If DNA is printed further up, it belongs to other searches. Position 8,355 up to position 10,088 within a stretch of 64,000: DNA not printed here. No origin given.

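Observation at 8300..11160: AT-rich two-gene islet of unknown function inserted at a broken vapBC locus: candidate novel (defence?) system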

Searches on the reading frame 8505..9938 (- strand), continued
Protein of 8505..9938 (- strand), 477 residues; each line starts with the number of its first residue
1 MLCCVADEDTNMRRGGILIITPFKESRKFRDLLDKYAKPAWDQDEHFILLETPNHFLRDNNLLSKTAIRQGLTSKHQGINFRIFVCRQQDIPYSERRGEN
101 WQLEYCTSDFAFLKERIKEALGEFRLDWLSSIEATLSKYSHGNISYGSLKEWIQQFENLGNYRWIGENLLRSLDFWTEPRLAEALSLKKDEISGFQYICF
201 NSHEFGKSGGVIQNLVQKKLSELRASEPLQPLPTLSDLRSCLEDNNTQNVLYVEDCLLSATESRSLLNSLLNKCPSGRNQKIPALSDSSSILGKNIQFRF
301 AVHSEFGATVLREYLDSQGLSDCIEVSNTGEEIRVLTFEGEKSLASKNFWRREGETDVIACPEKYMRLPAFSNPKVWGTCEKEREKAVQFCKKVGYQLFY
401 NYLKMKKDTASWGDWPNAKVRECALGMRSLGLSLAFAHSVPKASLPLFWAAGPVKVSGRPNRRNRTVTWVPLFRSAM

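Call 103: fold_search(model_id=the predicted structure, library=pdb)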
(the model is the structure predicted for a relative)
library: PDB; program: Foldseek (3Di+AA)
matches with E <= 10: 576; with E <= 0.001: 0
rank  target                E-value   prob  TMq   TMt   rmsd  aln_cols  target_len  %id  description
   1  7san_C                8.0e-03  1.00  0.19  0.40   6.4       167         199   16  Crystal structure of human hypoxanthine guanine phosphoribzosyltransferase in complex with (4S,7S)-7-hydroxy-4-((guani (released 2022-05-18)
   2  5bsk_B                1.2e-02  0.99  0.18  0.41   6.6       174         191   13  Human HGPRT in complex with (S)-HPEPG, an acyclic nucleoside phosphonate (released 2015-09-23)
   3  1qk4_C                1.3e-02  0.99  0.19  0.38   6.5       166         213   14  TOXOPLASMA GONDII HYPOXANTHINE-GUANINE PHOSPHORIBOSYLTRANSFERASE IMP COMPLEX (released 1999-10-17)
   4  8tpy_A                1.4e-02  0.99  0.19  0.40   7.5       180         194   14  Structure of human hypoxanthine guanine phosphoribzosyltransferase in complex with [2S,4R] 4-Guanin-9-yl-2-hydroxymeth (released 2024-05-08)
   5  2vfa_A                1.8e-02  1.00  0.20  0.42   6.6       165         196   12  Crystal structure of a chimera of Plasmodium falciparum and human hypoxanthine-guanine phosphoribosyl transferases (released 2008-06-17)
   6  5bsk_D                2.5e-02  1.00  0.20  0.45   6.3       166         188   14  Human HGPRT in complex with (S)-HPEPG, an acyclic nucleoside phosphonate (released 2015-09-23)
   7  7san_A                2.5e-02  0.97  0.19  0.40   7.9       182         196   13  Crystal structure of human hypoxanthine guanine phosphoribzosyltransferase in complex with (4S,7S)-7-hydroxy-4-((guani (released 2022-05-18)
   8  4raq_C                3.4e-02  0.98  0.18  0.39   7.3       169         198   11  Aza-acyclic nucleoside phosphonates containing a second phosphonate group as inhibitors of the human, Plasmodium falci (released 2015-01-07)
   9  3gep_B                4.0e-02  0.96  0.17  0.36  10.5       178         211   12  Human hypoxanthine guanine phosphoribosyltranserfase in complex with (S)-9-(3-hydroxy-2-phosphonylmethoxypropyl)guanin (released 2009-08-18)
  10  2yzk_B                4.2e-02  0.97  0.17  0.42   6.0       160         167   11  Crystal structure of orotate phosphoribosyltransferase from Aeropyrum pernix (released 2007-11-06)
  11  7san_D                4.5e-02  0.97  0.17  0.37   6.1       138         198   13  Crystal structure of human hypoxanthine guanine phosphoribzosyltransferase in complex with (4S,7S)-7-hydroxy-4-((guani (released 2022-05-18)
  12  5ipf_A                5.0e-02  0.99  0.18  0.38   5.5       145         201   12  Crystal structure of Hypoxanthine-guanine phosphoribosyltransferase from Schistosoma mansoni in complex with IMP (released 2017-03-15)
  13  7san_B                5.2e-02  0.97  0.18  0.40   7.6       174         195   14  Crystal structure of human hypoxanthine guanine phosphoribzosyltransferase in complex with (4S,7S)-7-hydroxy-4-((guani (released 2022-05-18)
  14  5brn_B                5.8e-02  0.96  0.18  0.39   6.3       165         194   12  Human HGPRT in complex with (S)-HPEPHx, an acyclic nucleoside phosphonate (released 2015-10-14)
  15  1z7g_B                5.8e-02  0.96  0.17  0.35   6.2       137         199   12  Free human HGPRT (released 2005-08-02)
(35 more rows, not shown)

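Call 107: find_encoding_contigs(protein=P0001, flank=1000, max_places=3)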
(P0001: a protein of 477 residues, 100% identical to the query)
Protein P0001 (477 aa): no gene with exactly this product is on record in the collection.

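Call 119: list_cluster_members(proteins=[P0001, P0009, P0007, P0010])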
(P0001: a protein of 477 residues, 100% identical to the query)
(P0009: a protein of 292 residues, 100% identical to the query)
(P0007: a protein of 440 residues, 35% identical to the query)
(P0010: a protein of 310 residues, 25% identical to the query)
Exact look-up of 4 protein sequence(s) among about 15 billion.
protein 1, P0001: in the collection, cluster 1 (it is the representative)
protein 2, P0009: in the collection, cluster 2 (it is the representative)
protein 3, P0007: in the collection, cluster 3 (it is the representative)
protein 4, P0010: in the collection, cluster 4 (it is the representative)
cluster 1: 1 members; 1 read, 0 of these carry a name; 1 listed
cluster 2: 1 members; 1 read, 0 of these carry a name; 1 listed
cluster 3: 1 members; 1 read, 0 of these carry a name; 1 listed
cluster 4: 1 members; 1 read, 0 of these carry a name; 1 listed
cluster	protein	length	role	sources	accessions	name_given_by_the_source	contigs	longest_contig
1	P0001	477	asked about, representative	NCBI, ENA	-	-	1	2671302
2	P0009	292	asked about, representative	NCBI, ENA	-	-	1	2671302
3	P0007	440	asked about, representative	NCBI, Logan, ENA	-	-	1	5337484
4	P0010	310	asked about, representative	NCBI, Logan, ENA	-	-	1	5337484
